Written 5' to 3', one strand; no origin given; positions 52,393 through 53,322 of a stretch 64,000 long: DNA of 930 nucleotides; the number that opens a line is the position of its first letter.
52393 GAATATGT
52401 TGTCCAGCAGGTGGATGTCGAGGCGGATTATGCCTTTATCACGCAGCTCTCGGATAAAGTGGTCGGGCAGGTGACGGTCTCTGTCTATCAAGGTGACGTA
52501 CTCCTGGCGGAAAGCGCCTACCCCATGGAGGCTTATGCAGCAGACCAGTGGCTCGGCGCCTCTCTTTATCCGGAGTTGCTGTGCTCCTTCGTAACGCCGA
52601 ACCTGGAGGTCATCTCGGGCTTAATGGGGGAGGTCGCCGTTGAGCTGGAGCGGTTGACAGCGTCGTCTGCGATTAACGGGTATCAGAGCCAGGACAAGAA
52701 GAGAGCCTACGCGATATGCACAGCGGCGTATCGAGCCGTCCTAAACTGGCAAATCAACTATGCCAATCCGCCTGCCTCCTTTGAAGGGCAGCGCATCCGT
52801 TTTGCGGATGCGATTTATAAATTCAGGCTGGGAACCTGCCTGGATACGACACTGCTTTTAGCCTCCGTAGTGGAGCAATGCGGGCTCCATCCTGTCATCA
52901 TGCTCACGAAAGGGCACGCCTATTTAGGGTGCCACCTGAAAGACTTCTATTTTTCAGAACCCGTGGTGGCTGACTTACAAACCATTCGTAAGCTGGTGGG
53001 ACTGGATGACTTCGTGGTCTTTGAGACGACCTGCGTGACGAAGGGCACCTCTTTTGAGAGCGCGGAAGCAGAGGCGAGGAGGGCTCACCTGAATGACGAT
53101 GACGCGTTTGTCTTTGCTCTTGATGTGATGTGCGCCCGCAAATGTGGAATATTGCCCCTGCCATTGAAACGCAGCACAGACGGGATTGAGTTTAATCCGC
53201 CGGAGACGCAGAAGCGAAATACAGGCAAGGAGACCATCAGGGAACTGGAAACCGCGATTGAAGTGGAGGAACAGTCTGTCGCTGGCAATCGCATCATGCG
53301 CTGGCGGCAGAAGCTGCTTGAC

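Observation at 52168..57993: HheA-like giant helicase-nuclease with an extra N-terminal transglutaminase/papain-like domain, adjacent to a two-component system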

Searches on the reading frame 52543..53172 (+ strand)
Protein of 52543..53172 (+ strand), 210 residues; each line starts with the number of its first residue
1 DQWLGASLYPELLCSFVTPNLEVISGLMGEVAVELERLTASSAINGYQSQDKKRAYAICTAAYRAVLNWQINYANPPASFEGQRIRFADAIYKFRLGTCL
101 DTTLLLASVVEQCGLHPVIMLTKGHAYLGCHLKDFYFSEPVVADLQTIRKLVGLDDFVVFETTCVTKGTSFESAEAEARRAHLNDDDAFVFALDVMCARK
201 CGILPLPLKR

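Call 45: predict_structure(alignment_id=A2)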
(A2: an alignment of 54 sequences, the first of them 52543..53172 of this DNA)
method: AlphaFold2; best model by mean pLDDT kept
length: 210 residues; sequences in the alignment: 54
mean_pLDDT: 95.3   pTM: 0.93
mean pLDDT of the five models: 95.3, 95.0, 94.8, 94.7, 94.7
residues with pLDDT >= 90: 188; 70-90: 15; 50-70: 6; < 50: 1
segments of 3 or more residues with pLDDT < 50: none
pLDDT, mean of each block of 10 residues (from residue 1): 85 97 97 98 97 98 98 81 89 97 98 99 97 98 98 98 98 98 96 98 84
secondary structure, 60 per line:
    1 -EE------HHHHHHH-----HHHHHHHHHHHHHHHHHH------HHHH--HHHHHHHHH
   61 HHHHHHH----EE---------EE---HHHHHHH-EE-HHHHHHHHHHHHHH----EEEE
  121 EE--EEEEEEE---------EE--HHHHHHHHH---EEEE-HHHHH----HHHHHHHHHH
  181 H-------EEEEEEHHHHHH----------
elements in order: H10-16 H22-39 H46-49 H52-67 H88-94 H99-112 E117-122 E125-131 H145-153 E157-160 H162-166 H171-181 E189-194 H195-200

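Call 50: fold_search(model_id=the predicted structure, library=pdb)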
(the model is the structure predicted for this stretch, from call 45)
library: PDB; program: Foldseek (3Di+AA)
matches with E <= 10: 122; with E <= 0.001: 0
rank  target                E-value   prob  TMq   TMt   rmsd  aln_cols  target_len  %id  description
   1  9e5c_1m               7.4e-03  1.00  0.38  0.19   6.4       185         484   12  Cryo-EM structure of 96 nm repeat of microtubule doublet from T. brucei flagellum (released 2025-03-12)
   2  3esw_A                1.4e-02  0.98  0.41  0.28   7.5       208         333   10  Complex of yeast PNGase with GlcNAc2-IAc. (released 2008-11-11)
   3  9y6s_8G               1.4e-02  0.96  0.31  0.12   8.0       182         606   10  96-nm repeat of the Leishmania tarentolae doublet microtubule (released 2025-12-17)
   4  3kd4_A                2.1e-02  0.97  0.33  0.15   7.3       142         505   13  CRYSTAL STRUCTURE OF A PUTATIVE PROTEASE (BDI_1141) FROM PARABACTEROIDES DISTASONIS ATCC 8503 AT 2.00 A RESOLUTION (released 2009-11-24)
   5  7ob6_B                3.0e-02  0.89  0.25  0.25   9.8       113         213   12  CPR-C4 - a conserved novel protease from the Candidate Phyla Radiation (released 2022-04-27)
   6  3isr_A                3.3e-02  0.91  0.37  0.29   6.6       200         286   11  The Crystal Structure of a Putative Cysteine Protease from Cytophaga hutchinsonii to 1.9A (released 2009-09-08)
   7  8j07_7                6.1e-02  0.98  0.25  0.09   2.9        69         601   16  96nm repeat of human respiratory doublet microtubule and associated axonemal complexes (released 2023-07-26)
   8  3isr_C                7.6e-02  0.84  0.35  0.27   9.2       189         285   12  The Crystal Structure of a Putative Cysteine Protease from Cytophaga hutchinsonii to 1.9A (released 2009-09-08)
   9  3isr_B                7.6e-02  0.66  0.35  0.27  10.1       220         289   10  The Crystal Structure of a Putative Cysteine Protease from Cytophaga hutchinsonii to 1.9A (released 2009-09-08)
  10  9crn                  9.0e-02  0.92  0.38  0.24   5.5       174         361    8  Crystal structure of Streptococcus pyogenes TglA (released 2024-08-14)
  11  9fqr_Qy               1.1e-01  0.98  0.25  0.09   2.2        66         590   14  96-nm repeat of axonemal doublet microtubules from bovine sperm (released 2025-03-26)
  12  8z4f_A                1.1e-01  0.80  0.33  0.25   6.1       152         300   16  Pseudomurein Endoisopeptidases PeiP (released 2024-10-30)
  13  8z4f_B                1.5e-01  0.66  0.32  0.31   6.5       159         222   15  Pseudomurein Endoisopeptidases PeiP (released 2024-10-30)
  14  2f4m_A                1.7e-01  0.35  0.32  0.25   7.9       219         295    8  The Mouse PNGase-HR23 Complex Reveals a Complete Remodulation of the Protein-Protein Interface Compared to its Yeast O (released 2006-03-07)
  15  1x3w_A                1.8e-01  0.84  0.36  0.25   7.0       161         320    9  Structure of a peptide:N-glycanase-Rad23 complex (released 2005-06-14)
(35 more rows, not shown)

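Call 88: search_solved_structures(query=A2, max_evalue=10, show_alignments=4)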
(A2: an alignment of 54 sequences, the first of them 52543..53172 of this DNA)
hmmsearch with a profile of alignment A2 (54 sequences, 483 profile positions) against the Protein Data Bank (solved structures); distinct sequences matched with E-value up to 10: 1.
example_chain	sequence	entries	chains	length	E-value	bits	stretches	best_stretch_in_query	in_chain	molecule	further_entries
5gmk_F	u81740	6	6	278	0.9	11.3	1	343-440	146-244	Protein CWC16 | Pre-mRNA-splicing factor CWC16 | Splicing factor YJU2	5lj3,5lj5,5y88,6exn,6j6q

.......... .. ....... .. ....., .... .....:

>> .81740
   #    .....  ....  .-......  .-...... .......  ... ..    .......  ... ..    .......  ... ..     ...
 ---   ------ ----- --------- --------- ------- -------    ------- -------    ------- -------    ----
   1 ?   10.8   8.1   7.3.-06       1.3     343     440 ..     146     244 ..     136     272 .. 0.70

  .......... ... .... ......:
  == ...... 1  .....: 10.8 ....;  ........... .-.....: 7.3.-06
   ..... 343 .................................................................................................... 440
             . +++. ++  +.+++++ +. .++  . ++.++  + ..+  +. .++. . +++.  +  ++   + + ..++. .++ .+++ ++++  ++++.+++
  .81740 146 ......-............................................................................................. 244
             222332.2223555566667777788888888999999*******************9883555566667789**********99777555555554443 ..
